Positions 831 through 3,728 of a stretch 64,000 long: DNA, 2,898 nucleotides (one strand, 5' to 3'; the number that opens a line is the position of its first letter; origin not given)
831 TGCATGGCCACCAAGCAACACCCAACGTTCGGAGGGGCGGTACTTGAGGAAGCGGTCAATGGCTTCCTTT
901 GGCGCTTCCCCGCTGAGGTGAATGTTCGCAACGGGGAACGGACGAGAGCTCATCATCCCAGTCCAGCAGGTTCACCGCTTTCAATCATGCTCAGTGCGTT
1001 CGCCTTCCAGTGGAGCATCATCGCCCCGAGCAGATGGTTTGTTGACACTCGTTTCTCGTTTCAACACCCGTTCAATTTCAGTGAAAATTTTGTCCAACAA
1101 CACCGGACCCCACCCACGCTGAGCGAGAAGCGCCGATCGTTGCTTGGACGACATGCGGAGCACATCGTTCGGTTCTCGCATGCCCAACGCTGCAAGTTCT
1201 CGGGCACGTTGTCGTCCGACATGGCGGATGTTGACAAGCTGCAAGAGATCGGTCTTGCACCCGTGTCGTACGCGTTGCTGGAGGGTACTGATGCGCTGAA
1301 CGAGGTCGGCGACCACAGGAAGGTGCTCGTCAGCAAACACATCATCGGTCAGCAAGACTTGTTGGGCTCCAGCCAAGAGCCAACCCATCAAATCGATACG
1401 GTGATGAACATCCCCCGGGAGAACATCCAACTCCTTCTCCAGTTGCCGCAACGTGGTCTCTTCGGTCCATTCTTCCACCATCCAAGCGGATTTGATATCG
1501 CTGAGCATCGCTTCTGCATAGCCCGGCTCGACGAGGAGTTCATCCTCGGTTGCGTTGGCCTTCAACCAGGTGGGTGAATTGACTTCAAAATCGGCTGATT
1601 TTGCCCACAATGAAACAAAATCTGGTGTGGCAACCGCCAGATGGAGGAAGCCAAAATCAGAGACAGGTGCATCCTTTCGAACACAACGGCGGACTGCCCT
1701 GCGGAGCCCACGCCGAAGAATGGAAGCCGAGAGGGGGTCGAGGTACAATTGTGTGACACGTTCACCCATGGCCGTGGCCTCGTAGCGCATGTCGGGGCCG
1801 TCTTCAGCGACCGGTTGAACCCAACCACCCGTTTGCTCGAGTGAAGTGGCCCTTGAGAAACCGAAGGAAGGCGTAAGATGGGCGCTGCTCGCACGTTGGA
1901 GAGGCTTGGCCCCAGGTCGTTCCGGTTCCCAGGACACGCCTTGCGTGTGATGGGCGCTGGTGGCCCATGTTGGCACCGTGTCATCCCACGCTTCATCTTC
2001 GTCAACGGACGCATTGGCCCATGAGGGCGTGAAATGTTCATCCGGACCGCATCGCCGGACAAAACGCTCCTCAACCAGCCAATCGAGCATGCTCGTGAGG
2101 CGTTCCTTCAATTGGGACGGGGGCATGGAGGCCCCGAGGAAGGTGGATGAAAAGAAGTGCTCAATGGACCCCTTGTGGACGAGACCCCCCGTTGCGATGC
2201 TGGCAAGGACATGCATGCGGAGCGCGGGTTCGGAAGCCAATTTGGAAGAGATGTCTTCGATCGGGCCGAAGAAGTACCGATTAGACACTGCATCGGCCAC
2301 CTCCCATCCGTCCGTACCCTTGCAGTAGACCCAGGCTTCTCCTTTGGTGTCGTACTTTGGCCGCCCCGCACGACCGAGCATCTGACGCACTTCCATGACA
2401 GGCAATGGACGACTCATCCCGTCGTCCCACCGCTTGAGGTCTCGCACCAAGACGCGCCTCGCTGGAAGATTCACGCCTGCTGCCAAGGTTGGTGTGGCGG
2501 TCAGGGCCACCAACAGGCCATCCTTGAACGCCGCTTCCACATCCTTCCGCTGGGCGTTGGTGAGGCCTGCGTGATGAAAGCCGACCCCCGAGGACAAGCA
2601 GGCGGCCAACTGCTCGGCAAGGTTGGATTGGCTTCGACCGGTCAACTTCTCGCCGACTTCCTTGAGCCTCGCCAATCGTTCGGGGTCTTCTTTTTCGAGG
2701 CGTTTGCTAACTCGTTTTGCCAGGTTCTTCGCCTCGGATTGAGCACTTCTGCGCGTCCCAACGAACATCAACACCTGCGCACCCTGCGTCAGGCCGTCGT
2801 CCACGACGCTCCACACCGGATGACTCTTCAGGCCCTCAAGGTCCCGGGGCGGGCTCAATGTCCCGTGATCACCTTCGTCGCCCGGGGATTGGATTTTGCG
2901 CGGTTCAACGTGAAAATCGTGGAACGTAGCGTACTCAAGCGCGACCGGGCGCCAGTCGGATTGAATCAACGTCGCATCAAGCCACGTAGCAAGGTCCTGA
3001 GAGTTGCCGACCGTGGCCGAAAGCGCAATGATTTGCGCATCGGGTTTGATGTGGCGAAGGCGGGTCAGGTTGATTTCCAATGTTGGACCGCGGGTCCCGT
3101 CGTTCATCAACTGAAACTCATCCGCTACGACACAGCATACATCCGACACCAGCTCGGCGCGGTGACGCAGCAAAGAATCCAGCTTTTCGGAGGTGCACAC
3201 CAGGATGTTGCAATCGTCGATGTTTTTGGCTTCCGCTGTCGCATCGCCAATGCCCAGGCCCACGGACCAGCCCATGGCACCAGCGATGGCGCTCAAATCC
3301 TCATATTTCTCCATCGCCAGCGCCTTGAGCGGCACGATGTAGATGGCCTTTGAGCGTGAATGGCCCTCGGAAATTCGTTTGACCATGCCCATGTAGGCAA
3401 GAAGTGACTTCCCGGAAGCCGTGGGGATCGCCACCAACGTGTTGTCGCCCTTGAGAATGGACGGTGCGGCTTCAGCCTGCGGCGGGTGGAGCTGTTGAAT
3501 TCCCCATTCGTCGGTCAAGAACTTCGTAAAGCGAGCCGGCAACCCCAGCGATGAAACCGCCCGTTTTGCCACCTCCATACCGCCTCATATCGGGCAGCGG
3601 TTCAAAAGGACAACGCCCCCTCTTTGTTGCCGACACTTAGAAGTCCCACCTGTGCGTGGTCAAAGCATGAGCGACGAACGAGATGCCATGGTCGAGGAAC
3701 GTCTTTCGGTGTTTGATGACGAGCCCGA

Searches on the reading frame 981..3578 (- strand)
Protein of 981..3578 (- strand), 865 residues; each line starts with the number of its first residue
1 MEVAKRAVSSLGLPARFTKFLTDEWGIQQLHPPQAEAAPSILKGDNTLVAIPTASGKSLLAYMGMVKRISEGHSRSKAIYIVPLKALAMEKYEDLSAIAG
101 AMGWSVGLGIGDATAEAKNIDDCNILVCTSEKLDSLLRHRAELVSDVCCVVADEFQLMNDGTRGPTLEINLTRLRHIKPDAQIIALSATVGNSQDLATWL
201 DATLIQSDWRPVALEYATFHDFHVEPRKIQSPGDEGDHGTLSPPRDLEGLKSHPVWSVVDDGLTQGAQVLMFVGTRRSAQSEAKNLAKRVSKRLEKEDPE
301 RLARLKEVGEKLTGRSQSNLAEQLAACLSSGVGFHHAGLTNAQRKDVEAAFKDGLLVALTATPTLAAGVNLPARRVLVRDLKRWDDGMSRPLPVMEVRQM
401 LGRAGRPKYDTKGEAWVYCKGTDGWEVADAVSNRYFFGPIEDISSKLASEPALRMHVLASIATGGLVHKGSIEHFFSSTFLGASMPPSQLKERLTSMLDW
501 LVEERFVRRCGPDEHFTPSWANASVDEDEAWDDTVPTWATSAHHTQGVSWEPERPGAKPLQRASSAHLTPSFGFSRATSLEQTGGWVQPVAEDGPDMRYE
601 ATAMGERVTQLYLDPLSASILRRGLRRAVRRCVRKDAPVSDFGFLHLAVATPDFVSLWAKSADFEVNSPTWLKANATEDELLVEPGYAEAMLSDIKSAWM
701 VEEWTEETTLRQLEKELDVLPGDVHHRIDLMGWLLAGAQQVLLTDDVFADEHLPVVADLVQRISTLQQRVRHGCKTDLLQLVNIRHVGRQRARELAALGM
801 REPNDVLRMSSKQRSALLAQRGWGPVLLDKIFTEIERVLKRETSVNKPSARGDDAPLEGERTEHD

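Call 67: search_protein_families(library=pfam, proteins=[window:981-3578:-], max_evalue=0.00001)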
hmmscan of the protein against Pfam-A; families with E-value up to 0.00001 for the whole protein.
window:981-3578:- (865 aa): 4 families
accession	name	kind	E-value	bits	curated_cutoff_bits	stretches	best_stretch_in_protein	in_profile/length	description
PF00270.35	DEAD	-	1.3e-31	110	26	1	32-192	2-163/167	DEAD/DEAH box helicase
PF21280.2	Helicase_dom4_arc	-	1.4e-13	51.3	27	1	643-773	2-125/125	Archaeal helicase, domain 4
PF04851.21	ResIII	-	3e-08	34.2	22.5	1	29-190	3-162/164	Type III restriction enzyme, res subunit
PF00271.37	Helicase_C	-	1.7e-07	31.9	23.5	1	322-407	32-109/110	Helicase conserved C-terminal domain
